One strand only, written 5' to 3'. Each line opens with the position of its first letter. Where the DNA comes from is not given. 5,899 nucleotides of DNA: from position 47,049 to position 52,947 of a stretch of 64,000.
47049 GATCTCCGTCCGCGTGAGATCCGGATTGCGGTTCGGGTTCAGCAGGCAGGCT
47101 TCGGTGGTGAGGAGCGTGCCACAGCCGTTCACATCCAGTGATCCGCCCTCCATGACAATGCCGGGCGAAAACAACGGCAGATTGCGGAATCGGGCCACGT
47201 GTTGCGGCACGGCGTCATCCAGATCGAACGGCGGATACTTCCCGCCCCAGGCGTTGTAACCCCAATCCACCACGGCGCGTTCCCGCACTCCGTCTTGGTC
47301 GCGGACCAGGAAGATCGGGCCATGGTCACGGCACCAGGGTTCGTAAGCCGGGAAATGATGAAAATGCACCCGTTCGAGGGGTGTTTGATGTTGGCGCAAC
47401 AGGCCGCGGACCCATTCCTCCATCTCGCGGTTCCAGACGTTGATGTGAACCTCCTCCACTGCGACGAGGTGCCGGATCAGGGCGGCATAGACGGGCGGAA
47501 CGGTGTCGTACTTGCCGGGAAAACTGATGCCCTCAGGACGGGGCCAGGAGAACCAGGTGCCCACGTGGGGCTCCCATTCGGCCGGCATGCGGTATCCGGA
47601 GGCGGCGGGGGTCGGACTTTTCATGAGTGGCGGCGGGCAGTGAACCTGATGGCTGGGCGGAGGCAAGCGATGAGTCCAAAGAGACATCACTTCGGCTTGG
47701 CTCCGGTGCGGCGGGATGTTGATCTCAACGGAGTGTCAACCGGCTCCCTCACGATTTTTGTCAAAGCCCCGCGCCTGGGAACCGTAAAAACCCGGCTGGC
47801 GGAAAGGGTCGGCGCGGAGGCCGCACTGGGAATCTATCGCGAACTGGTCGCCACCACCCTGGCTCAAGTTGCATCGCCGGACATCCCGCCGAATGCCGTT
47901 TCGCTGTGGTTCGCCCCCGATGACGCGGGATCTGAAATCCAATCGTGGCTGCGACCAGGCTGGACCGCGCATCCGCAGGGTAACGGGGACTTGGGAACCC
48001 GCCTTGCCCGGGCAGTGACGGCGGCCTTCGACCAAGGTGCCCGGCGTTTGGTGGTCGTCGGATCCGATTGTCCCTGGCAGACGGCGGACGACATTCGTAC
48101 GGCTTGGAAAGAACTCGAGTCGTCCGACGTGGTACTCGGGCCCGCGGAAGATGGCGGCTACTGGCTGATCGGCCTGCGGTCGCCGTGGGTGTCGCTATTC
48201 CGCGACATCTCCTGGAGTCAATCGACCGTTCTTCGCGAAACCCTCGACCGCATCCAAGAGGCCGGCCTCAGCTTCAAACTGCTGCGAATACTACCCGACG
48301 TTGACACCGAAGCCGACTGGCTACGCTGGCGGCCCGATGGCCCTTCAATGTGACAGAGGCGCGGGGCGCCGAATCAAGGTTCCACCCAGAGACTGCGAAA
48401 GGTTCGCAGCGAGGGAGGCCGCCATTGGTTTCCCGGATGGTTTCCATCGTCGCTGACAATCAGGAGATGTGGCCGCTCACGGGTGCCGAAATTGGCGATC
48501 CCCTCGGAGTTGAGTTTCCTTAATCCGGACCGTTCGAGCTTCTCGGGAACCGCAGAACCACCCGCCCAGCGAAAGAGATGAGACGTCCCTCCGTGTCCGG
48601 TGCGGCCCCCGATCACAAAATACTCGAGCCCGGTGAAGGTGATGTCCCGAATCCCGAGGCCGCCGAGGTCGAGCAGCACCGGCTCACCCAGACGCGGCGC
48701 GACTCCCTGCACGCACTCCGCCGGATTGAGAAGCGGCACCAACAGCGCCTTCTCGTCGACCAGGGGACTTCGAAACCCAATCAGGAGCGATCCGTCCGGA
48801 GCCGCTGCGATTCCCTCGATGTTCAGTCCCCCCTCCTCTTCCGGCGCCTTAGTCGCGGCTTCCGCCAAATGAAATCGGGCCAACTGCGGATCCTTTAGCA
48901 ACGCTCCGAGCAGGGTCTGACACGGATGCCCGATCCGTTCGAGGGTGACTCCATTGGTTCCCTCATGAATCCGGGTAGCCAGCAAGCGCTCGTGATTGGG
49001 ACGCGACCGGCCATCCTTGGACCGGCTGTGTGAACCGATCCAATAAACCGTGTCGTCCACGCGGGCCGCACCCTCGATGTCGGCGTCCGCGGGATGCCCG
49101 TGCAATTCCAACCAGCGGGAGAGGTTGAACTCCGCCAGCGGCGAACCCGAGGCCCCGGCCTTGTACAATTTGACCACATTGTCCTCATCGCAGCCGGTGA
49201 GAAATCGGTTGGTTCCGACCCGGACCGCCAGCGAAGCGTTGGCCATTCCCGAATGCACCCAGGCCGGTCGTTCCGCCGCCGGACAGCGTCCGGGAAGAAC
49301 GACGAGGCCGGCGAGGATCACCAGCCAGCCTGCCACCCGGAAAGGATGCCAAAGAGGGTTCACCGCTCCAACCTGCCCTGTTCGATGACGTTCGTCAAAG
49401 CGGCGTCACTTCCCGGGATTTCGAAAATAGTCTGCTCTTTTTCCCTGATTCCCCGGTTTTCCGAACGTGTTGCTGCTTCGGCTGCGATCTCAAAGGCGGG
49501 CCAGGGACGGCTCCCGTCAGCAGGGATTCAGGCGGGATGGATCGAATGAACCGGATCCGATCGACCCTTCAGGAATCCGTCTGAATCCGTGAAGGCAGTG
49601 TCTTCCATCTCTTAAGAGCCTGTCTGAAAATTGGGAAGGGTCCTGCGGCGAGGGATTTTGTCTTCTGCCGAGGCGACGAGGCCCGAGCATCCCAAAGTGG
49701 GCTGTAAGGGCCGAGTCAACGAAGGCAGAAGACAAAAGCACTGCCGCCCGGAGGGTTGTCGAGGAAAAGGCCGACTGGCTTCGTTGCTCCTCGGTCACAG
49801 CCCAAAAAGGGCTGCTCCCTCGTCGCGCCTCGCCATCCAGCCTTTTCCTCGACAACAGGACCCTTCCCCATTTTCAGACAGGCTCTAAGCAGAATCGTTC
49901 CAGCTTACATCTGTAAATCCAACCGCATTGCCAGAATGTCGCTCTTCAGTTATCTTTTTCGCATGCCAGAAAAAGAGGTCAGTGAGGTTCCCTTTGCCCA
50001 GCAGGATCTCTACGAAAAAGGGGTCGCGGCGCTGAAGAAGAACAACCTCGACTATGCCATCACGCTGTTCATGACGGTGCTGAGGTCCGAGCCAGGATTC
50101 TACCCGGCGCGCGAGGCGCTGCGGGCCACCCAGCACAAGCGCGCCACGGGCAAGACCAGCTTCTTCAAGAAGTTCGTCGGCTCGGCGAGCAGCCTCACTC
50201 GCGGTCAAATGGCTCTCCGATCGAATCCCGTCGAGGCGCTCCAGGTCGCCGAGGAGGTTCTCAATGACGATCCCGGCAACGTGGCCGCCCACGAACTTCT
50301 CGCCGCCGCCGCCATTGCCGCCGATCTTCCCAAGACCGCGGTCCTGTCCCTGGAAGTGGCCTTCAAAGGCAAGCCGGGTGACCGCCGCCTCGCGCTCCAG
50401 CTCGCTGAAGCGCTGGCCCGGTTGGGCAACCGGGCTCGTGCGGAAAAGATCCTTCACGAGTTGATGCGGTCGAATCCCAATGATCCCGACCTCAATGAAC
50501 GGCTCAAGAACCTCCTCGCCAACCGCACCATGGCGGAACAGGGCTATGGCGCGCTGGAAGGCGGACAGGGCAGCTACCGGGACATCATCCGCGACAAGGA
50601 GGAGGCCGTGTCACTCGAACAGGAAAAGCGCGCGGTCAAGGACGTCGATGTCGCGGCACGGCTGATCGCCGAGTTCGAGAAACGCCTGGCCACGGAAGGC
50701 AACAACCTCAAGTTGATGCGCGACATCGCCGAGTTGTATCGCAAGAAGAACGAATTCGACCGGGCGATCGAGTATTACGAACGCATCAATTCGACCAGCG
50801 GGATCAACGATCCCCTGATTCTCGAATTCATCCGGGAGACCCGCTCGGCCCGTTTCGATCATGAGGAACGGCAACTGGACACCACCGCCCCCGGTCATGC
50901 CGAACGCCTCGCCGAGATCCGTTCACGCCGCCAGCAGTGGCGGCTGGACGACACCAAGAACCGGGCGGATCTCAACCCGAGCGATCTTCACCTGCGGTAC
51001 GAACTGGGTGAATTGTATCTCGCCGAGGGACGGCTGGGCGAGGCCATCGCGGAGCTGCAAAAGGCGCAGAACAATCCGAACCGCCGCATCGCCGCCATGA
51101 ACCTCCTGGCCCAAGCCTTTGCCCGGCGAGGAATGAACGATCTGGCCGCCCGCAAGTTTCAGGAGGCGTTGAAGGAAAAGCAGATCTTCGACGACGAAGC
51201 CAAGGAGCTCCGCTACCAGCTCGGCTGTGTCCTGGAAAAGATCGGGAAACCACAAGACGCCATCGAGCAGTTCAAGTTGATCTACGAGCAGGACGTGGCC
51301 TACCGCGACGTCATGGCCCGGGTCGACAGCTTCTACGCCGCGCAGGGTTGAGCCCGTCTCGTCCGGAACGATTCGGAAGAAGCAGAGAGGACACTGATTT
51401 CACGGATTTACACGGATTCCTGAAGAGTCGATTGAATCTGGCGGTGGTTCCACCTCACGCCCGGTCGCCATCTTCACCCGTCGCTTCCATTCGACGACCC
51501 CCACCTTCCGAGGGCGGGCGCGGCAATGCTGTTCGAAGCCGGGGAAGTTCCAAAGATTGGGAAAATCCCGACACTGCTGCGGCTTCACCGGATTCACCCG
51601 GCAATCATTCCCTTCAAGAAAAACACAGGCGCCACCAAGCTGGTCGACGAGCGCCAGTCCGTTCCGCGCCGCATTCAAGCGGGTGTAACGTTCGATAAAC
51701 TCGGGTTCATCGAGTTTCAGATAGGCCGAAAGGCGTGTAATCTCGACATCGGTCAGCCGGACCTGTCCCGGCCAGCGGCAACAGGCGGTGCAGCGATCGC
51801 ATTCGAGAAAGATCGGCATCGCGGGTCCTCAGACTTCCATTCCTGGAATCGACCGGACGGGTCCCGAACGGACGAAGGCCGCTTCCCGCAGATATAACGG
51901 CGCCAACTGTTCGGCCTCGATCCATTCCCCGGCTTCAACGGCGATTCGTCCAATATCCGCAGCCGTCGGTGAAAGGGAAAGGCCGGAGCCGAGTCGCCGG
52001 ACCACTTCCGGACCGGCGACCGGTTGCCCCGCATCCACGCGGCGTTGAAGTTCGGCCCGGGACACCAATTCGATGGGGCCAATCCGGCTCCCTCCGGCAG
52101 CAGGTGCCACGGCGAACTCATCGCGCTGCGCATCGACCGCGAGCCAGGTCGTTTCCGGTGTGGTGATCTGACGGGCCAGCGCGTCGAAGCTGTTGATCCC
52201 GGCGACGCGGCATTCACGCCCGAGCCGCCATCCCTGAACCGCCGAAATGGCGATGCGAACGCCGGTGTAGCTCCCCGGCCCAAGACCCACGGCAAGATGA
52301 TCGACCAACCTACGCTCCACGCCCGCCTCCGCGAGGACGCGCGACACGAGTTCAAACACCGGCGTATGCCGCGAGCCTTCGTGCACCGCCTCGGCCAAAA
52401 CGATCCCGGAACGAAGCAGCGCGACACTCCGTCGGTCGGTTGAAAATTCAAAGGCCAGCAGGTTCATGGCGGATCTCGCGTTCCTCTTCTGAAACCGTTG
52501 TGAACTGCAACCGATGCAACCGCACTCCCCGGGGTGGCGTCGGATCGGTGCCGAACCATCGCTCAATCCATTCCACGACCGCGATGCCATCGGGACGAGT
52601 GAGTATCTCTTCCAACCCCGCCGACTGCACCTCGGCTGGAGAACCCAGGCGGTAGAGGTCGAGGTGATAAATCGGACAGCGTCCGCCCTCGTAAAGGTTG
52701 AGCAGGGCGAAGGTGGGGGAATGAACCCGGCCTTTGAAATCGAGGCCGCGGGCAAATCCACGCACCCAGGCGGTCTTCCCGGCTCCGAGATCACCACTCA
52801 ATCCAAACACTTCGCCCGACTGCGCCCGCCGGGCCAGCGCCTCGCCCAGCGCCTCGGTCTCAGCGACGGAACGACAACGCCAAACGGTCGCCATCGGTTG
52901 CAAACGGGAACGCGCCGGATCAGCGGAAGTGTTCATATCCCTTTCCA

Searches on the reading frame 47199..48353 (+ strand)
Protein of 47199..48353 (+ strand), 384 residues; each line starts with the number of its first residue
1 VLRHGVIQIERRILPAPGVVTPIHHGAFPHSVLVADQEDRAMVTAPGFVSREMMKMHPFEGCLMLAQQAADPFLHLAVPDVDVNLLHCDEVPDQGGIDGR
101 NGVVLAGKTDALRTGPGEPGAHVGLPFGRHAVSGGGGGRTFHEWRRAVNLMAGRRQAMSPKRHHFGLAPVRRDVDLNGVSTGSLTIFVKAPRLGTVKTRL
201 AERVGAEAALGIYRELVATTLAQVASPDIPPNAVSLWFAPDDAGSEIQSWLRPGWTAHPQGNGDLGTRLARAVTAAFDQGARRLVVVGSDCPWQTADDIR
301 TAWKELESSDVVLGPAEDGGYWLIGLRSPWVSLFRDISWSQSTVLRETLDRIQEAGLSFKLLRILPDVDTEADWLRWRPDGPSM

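Call 52: search_protein_families(library=pfam, proteins=[window:47199-48353:+], max_evalue=0.001)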
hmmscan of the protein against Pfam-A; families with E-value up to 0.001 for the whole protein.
window:47199-48353:+ (384 aa): 2 families
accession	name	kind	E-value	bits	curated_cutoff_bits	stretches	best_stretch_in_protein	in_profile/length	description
PF09837.15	DUF2064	-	8.8e-35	119.6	25.8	1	233-341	12-120/120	Uncharacterized protein conserved in bacteria (DUF2064)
PF01983.22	CofC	-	0.00099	18.8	22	0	269-360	75-162/217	Guanylyl transferase CofC like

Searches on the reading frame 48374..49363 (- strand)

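Call 52: search_protein_families(library=pfam, proteins=[window:48374-49363:-], max_evalue=0.001)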
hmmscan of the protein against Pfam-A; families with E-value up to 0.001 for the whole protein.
window:48374-49363:- (329 aa): 1 family
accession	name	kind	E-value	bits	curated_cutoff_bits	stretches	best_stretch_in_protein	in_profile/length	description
PF12275.14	DUF3616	-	6e-18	65.8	20.6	2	149-275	141-268/327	Protein of unknown function (DUF3616)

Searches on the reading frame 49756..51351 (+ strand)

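Call 52: search_protein_families(library=pfam, proteins=[window:49756-51351:+], max_evalue=0.001)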
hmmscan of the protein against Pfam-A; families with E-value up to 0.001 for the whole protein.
window:49756-51351:+ (531 aa): 17 families
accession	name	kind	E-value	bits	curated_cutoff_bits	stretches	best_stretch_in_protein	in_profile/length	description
PF14559.12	TPR_19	-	9.1e-19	68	25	1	192-246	7-61/68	Tetratricopeptide repeat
PF13428.12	TPR_14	-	2.8e-16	58.8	23.5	1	211-250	2-41/44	Tetratricopeptide repeat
PF07719.23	TPR_2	-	4.5e-16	58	27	0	322-343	5-26/34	Tetratricopeptide repeat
PF13432.12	TPR_16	-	2.4e-13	50.7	32.7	0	406-442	26-63/65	Tetratricopeptide repeat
PF13424.12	TPR_12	-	5.3e-11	43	30.1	0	445-509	3-71/77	Tetratricopeptide repeat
PF13174.12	TPR_6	-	1.5e-10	41.4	26.3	0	214-242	4-32/33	Tetratricopeptide repeat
PF00515.34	TPR_1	-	1.5e-10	40.9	27.8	0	324-343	7-26/34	Tetratricopeptide repeat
PF13181.12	TPR_8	-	3.1e-10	39.8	25.7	0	413-437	3-27/34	Tetratricopeptide repeat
PF13176.12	TPR_7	-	3.6e-10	39.5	27.9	0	324-343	5-24/36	Tetratricopeptide repeat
PF14561.12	TPR_20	-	1.2e-07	32.4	25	0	394-472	5-85/90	Tetratricopeptide repeat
PF23914.1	TPR_CcmH_CycH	-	1.2e-07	32.1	42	1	169-246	43-123/158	Cytochrome c-type biogenesis protein H TPR domain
PF12895.13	ANAPC3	-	2.8e-05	24.7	27.2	0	408-454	20-65/82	Anaphase-promoting complex, cyclosome, subunit 3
PF13431.12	TPR_17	-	4.5e-05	23.8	24.4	0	405-431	7-33/34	Tetratricopeptide repeat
PF25064.1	ARM_TT21_5th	-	5.5e-05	23.9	27.8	0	429-508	19-97/117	TT21 fifth ARM repeats domain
PF20308.4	TPR-S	-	7.1e-05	23.8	27.6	0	201-245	11-52/102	Tetratricopeptide Repeats-Sensor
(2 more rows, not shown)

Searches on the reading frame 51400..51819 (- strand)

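Call 52: search_protein_families(library=pfam, proteins=[window:51400-51819:-], max_evalue=0.001)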
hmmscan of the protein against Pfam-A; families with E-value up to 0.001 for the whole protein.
window:51400-51819:- (139 aa): 1 family
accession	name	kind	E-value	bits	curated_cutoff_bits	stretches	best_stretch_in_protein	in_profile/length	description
PF03692.20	CxxCxxCC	-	1.4e-10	42.1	23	1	6-99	1-84/85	Putative zinc- or iron-chelating domain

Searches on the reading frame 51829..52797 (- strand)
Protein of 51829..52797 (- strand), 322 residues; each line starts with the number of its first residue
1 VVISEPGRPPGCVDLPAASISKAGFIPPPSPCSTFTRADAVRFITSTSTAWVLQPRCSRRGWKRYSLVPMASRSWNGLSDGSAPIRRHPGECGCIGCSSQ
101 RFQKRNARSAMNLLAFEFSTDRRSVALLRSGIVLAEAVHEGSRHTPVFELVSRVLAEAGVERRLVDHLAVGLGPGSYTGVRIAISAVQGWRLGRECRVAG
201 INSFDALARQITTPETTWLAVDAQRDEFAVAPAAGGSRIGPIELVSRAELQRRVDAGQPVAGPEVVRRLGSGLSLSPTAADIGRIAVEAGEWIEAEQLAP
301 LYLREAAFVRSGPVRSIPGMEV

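Call 52: search_protein_families(library=pfam, proteins=[window:51829-52797:-], max_evalue=0.001)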
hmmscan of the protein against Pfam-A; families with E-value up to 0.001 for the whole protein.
window:51829-52797:- (322 aa): 1 family
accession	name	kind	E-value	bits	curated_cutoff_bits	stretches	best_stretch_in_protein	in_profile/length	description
PF00814.31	TsaD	-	6.3e-13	49.5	24.8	1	149-232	35-122/264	tRNA N6-adenosine threonylcarbamoyltransferase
